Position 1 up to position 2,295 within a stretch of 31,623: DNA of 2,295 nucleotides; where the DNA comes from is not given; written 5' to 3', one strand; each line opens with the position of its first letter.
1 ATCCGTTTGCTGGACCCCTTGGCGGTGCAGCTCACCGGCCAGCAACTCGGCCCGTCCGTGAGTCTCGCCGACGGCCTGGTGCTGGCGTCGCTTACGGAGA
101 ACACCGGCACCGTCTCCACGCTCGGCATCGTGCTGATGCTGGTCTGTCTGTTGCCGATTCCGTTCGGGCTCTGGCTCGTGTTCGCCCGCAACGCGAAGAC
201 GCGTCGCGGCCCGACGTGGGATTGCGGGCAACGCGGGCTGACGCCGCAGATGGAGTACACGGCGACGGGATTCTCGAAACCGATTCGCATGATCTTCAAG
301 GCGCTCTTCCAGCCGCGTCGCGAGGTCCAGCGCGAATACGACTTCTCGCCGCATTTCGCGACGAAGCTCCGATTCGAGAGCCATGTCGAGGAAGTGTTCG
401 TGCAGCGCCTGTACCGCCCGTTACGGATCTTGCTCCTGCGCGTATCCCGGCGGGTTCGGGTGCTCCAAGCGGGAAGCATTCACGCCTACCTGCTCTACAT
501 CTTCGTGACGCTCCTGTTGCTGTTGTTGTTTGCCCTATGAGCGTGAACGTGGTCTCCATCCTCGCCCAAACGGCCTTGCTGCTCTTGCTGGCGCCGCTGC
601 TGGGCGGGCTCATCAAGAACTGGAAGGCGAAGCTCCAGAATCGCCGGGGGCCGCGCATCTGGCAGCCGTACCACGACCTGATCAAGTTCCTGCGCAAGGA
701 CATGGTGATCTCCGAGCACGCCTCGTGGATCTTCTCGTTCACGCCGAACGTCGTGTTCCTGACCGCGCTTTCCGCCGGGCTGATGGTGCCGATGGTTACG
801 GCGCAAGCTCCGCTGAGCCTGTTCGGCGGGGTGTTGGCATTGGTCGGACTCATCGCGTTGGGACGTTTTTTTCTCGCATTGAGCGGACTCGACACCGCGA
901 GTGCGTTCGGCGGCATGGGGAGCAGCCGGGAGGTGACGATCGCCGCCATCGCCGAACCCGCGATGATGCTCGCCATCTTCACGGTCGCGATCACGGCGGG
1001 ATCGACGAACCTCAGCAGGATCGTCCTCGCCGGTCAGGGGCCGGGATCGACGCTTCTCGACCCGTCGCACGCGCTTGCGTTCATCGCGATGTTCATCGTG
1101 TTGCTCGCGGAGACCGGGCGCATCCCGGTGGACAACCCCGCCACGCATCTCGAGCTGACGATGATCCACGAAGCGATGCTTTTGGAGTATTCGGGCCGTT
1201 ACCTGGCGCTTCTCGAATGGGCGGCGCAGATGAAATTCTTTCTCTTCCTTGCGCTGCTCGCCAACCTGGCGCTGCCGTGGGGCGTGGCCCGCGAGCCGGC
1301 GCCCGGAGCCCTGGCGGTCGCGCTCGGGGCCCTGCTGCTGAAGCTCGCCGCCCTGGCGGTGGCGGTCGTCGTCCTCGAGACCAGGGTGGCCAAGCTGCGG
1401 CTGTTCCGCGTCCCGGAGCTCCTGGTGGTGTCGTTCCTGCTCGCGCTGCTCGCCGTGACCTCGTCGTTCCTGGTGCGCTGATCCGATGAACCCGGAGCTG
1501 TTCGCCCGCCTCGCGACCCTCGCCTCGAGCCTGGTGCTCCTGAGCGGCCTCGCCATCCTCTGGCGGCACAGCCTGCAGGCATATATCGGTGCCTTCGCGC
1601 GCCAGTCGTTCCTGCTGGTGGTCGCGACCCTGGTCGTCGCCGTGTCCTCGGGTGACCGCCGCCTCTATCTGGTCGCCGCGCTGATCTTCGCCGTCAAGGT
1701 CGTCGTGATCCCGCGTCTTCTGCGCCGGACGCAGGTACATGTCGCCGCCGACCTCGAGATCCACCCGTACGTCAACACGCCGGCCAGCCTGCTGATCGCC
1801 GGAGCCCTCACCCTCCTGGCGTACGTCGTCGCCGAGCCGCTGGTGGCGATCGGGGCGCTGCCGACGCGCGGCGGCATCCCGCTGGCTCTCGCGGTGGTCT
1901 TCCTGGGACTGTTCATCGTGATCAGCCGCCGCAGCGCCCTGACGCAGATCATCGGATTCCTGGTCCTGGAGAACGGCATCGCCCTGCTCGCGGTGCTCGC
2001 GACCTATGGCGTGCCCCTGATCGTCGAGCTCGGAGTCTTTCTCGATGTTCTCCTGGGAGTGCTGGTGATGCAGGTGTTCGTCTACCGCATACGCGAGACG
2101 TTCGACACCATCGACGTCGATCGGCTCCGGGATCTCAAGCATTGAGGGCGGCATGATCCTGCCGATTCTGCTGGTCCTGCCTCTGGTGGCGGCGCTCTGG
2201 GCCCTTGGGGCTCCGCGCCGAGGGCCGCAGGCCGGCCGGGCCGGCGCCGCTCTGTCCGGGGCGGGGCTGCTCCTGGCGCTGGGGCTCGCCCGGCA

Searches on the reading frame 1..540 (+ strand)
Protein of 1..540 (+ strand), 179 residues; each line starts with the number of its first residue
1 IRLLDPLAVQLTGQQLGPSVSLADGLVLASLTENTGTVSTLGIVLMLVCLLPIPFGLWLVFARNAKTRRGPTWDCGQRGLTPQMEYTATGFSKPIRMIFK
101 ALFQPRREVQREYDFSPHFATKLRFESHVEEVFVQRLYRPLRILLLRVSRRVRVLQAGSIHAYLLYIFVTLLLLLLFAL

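Call 5: search_protein_families(library=pfam, proteins=[window:1-540:+], max_evalue=0.01)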
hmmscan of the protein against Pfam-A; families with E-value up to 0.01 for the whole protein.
window:1-540:+ (179 aa): 0 families

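Call 6: search_protein_families(library=ncbifam, proteins=[window:1-540:+], max_evalue=0.01)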
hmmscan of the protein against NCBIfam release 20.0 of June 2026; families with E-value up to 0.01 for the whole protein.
window:1-540:+ (179 aa): 4 families
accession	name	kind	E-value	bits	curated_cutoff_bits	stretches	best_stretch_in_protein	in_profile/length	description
NF005086.0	PRK06521.1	equivalog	3.8e-31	108.3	667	1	2-177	497-666/669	hydrogenase 4 subunit B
NF006418.0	PRK08667.1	equivalog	5.8e-23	81.3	794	1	41-178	503-640/644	hydrogenase membrane subunit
NF005046.0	PRK06459.1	equivalog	7.4e-10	38.1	460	1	21-178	446-584/587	hydrogenase 4 subunit B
NF005958.0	PRK08042.1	equivalog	1.6e-05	23.9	727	1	28-108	488-569/608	formate hydrogenlyase subunit 3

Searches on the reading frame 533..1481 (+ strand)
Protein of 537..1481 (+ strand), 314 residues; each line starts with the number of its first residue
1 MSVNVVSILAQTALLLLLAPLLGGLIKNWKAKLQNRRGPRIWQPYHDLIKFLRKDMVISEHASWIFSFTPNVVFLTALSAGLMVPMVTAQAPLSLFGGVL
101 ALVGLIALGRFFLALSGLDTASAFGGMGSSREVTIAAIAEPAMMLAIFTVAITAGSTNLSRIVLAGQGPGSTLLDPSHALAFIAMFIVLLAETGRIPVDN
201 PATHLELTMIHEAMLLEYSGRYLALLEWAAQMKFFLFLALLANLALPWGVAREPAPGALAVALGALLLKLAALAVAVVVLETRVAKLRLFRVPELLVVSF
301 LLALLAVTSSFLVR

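Call 5: search_protein_families(library=pfam, proteins=[window:533-1481:+], max_evalue=0.01)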
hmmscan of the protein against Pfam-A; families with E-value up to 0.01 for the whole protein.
window:533-1481:+ (316 aa): 0 families

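Call 6: search_protein_families(library=ncbifam, proteins=[window:533-1481:+], max_evalue=0.01)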
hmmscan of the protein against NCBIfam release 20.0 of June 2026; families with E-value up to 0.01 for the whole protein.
window:533-1481:+ (316 aa): 0 families

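Call 8: search_protein_families(library=ncbifam, proteins=[window:537-1481:+], max_evalue=0.01)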
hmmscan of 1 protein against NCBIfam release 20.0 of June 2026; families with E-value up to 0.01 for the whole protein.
window:537-1481:+ (314 aa): 6 families
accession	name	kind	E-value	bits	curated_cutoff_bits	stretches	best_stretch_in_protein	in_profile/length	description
NF004741.0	PRK06076.1-2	equivalog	3.9e-20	72.3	305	1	29-309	47-328/337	NADH-quinone oxidoreductase subunit NuoH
NF004745.0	PRK06076.1-6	equivalog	1e-14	54.5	450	1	8-246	20-263/341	NADH-quinone oxidoreductase subunit NuoH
NF004742.0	PRK06076.1-3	equivalog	2.8e-13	49.8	531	1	34-283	59-314/356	NADH-quinone oxidoreductase subunit NuoH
NF004740.0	PRK06076.1-1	equivalog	1.9e-11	44.1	399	1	8-246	25-257/325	NADH-quinone oxidoreductase subunit NuoH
NF004744.0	PRK06076.1-5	equivalog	9.4e-09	34.8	542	1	12-246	33-277/372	NADH-quinone oxidoreductase subunit NuoH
NF004743.0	PRK06076.1-4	equivalog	1.2e-08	34.3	494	1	28-239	40-261/433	NADH-quinone oxidoreductase subunit NuoH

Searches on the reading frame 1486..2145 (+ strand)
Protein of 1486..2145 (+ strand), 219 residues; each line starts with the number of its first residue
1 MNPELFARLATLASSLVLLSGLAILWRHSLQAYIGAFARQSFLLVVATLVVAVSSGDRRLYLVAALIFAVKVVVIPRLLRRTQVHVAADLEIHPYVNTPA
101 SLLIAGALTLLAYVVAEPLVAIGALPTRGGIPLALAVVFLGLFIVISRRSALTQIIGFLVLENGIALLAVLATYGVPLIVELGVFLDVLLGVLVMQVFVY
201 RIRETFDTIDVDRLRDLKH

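Call 5: search_protein_families(library=pfam, proteins=[window:1486-2145:+], max_evalue=0.01)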
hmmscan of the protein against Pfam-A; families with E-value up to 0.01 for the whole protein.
window:1486-2145:+ (219 aa): 1 family
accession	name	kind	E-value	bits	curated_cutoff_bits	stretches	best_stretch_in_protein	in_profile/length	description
PF00420.29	Oxidored_q2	-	1.2e-05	25.4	26.1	1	133-218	5-94/95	NADH-ubiquinone/plastoquinone oxidoreductase chain 4L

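Call 6: search_protein_families(library=ncbifam, proteins=[window:1486-2145:+], max_evalue=0.01)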
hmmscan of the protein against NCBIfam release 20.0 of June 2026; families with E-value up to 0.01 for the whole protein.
window:1486-2145:+ (219 aa): 1 family
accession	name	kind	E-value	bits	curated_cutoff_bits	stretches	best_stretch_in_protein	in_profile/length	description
NF008556.0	PRK11492.1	equivalog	1.4e-29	103.5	136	1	12-218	10-215/216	hydrogenase 4 membrane subunit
